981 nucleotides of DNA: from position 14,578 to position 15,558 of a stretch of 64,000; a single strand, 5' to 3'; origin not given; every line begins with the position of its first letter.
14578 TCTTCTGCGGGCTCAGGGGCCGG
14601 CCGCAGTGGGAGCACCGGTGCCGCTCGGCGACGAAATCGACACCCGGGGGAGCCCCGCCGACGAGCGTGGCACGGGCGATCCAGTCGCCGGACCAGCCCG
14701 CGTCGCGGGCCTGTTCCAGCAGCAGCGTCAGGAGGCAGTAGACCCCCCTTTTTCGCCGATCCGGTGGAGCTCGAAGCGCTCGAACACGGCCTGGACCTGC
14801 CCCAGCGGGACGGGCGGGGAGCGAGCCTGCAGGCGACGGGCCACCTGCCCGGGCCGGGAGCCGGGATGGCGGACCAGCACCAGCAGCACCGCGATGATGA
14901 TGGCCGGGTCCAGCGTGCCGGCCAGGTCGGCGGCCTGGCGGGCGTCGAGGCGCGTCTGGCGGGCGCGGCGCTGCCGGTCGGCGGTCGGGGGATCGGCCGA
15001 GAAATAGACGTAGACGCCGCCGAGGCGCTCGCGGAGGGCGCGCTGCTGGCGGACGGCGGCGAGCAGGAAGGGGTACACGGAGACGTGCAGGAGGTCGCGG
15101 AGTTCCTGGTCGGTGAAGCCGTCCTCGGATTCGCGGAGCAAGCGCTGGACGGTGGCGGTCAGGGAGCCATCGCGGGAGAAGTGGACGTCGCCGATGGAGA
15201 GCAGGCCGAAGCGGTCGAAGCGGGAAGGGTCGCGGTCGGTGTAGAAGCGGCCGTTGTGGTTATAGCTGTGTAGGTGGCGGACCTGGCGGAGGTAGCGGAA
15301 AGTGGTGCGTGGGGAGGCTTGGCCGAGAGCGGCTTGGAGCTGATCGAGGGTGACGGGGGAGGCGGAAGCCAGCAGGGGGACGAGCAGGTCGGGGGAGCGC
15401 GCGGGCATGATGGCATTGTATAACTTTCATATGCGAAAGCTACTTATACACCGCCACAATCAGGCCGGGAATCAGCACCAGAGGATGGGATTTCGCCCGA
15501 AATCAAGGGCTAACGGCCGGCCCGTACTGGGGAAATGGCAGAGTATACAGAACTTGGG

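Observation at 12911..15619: Unclassified 2.7-kb IS whose transposase seems to need an ORF1-ORF2 fusion at an A5G6 run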

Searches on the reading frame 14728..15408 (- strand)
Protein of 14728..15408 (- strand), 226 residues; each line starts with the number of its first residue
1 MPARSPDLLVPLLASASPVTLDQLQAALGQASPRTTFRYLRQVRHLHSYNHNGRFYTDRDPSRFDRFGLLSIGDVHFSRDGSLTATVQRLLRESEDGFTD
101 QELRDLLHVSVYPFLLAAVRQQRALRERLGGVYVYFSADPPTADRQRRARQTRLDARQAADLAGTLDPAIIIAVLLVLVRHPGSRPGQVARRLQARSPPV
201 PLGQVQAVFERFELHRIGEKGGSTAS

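Call 25: find_homologous_proteins(query=window:14728-15408:-)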
Query window:14728-15408:- (226 aa): 214 proteins with E <= 0.001 among 3050 candidates; the best 120 are listed.
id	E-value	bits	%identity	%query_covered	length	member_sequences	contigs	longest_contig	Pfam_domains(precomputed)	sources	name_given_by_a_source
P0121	9.1e-128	442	92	100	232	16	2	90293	-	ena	-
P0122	1.0e-125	436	90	100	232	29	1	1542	-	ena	-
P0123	2.0e-124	432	89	100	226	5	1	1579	-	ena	-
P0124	1.6e-121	422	88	100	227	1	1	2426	-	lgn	-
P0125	3.7e-116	405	88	100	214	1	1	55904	-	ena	-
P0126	5.0e-116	404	84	100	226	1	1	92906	-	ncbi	-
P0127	4.2e-114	398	85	100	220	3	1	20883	-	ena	-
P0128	1.6e-106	373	80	100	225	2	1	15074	-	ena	-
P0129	3.3e-105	369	78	99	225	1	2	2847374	-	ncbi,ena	-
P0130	1.9e-103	363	79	98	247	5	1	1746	-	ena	-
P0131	3.6e-102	359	76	100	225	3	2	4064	-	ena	-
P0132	4.1e-101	355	77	99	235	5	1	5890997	-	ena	-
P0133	6.8e-101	355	75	99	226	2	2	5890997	-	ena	-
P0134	1.6e-99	350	74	99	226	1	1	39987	-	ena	-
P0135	3.0e-99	349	74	99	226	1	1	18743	-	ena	-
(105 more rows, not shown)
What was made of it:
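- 14728..15408 (-): ORF1 (226 aa). Predicted fold: two winged-helix domains, a long helix and a third helix-turn-helix. It would be made alone by standard decoding. There are 214 homologs, almost all 201-253 aa stand-alone calls (call 25).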

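Call 32: search_protein_families(library=pfam, alignment_id=A4, max_evalue=0.1)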
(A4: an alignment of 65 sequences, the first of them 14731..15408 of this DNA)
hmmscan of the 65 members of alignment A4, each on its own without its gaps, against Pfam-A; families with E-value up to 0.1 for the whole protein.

A. member 1, window:14731-15408:- (226 aa): 0 families

B. families by the number of members that match (of 65 scanned): 20 families
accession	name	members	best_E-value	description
PF01381.28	HTH_3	8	0.0096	Helix-turn-helix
PF12840.13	HTH_20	7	0.0016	Helix-turn-helix domain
PF13565.12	HTH_32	7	0.0067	Homeodomain-like domain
PF09339.16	HTH_IclR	5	0.03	IclR helix-turn-helix domain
PF20432.4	Xre-like-HTH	4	0.0031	Antitoxin Xre-like helix-turn-helix domain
PF20833.2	RNase_E_G_Thio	4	0.017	RNase E/G, Thioredoxin-like domain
PF12802.13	MarR_2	3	0.0021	MarR family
PF08279.18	HTH_11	2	0.00093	HTH domain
PF11740.13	KfrA_N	2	0.028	Plasmid replication region DNA-binding N-term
PF13559.11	DUF4129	2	0.052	Domain of unknown function (DUF4129)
PF06163.17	DUF977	2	0.086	Bacterial protein of unknown function (DUF977)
PF13384.12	HTH_23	1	0.011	Homeodomain-like domain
PF01498.24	HTH_Tnp_Tc3_2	1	0.012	Transposase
PF25318.1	WH_GDS1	1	0.02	GDS1 winged helix domain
PF19452.4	DUF5990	1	0.04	Family of unknown function (DUF5990)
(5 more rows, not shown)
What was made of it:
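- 14728..15408 (-): Marginal HTH Pfam hits (call 32).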

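Call 47: predict_structure(alignment_id=A4)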
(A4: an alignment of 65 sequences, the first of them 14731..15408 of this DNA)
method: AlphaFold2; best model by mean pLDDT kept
length: 226 residues; sequences in the alignment: 65
mean_pLDDT: 90.2   pTM: 0.79
mean pLDDT of the five models: 90.2, 89.8, 89.4, 88.9, 88.5
residues with pLDDT >= 90: 164; 70-90: 49; 50-70: 6; < 50: 7
segments of 3 or more residues with pLDDT < 50: 220-226
pLDDT, mean of each block of 10 residues (from residue 1): 85 95 96 96 95 94 95 95 95 96 94 97 94 95 96 87 83 90 90 86 91 71 40
secondary structure, 60 per line:
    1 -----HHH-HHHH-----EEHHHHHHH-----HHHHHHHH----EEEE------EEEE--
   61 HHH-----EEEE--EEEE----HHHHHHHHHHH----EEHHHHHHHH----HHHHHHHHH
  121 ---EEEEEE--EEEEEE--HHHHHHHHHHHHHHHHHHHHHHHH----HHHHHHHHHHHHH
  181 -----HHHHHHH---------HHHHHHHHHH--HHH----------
elements in order: H10-13 H21-27 H33-40 E45-48 E55-58 E69-72 E75-78 H83-93 H100-107 H112-120 E124-129 E132-137 H140-163 H168-180 H186-192 H202-211
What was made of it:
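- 14728..15408 (-): AlphaFold model pLDDT 90.2 (call 47).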

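Call 49: fold_search(model_id=the predicted structure, library=pdb)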
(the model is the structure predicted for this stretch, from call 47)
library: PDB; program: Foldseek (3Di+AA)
matches with E <= 10: 575; with E <= 0.001: 0
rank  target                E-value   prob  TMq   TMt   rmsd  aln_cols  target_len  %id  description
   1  8iue_P                3.3e-02  0.47  0.24  0.18  16.7       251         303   12  RNA polymerase III pre-initiation complex melting complex 1 (released 2023-05-24)
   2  7a6h_O                3.4e-02  0.51  0.24  0.11  22.0       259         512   10  Cryo-EM structure of human apo RNA Polymerase III (released 2021-02-03)
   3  2v9v                  4.3e-02  0.95  0.25  0.40  12.8       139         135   16  Crystal Structure of Moorella thermoacetica SelB(377-511) (released 2007-09-11)
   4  7o73_X                4.6e-02  0.80  0.23  0.24  11.3       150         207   11  Yeast RNA polymerase II transcription pre-initiation complex with closed distorted promoter DNA (released 2021-06-16)
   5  6juv_A                4.6e-02  0.44  0.22  0.26  15.7       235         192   10  Crytsal structure of ScpB derived from Pyrococcus yayanosii (released 2020-01-22)
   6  7d58_O                4.6e-02  0.33  0.24  0.12  24.1       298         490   12  cryo-EM structure of human RNA polymerase III in elongating state (released 2021-02-17)
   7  3lmm_B                5.1e-02  0.82  0.22  0.10  12.3       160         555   13  Crystal Structure of the DIP2311 protein from Corynebacterium diphtheriae, Northeast Structural Genomics Consortium Ta (released 2010-02-16)
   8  3lmm_D                9.1e-02  0.75  0.23  0.10  12.2       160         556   14  Crystal Structure of the DIP2311 protein from Corynebacterium diphtheriae, Northeast Structural Genomics Consortium Ta (released 2010-02-16)
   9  3w6j_F                9.1e-02  0.66  0.23  0.30  13.2       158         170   13  Crystal structure of ScpAB core complex (released 2013-04-24)
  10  9fso_F                1.2e-01  0.35  0.24  0.19  17.8       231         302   10  Human RNA Polymerase III Class III Open Pre-initiation Complex 1 (OC1) (released 2025-01-15)
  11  3w6j_E                1.4e-01  0.66  0.24  0.32  12.4       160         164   13  Crystal structure of ScpAB core complex (released 2013-04-24)
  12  7zs9_X                1.4e-01  0.51  0.20  0.22  10.6       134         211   11  Yeast RNA polymerase II transcription pre-initiation complex with the +1 nucleosome (complex A) (released 2022-11-16)
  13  2vxz                  1.4e-01  0.85  0.24  0.34   9.5       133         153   13  Crystal Structure of hypothetical protein PyrSV_gp04 from Pyrobaculum spherical virus (released 2009-11-17)
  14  1t6s_A                1.5e-01  0.47  0.20  0.27  13.8       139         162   16  Crystal structure of a conserved hypothetical protein from Chlorobium tepidum (released 2004-12-07)
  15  2pjp_A                1.5e-01  0.44  0.24  0.35   9.0       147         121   14  Structure of the mRNA-binding domain of elongation factor SelB from E.coli in complex with SECIS RNA (released 2007-10-30)
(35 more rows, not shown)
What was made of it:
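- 14728..15408 (-): Weak fold matches to tandem winged-helix proteins (call 49).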
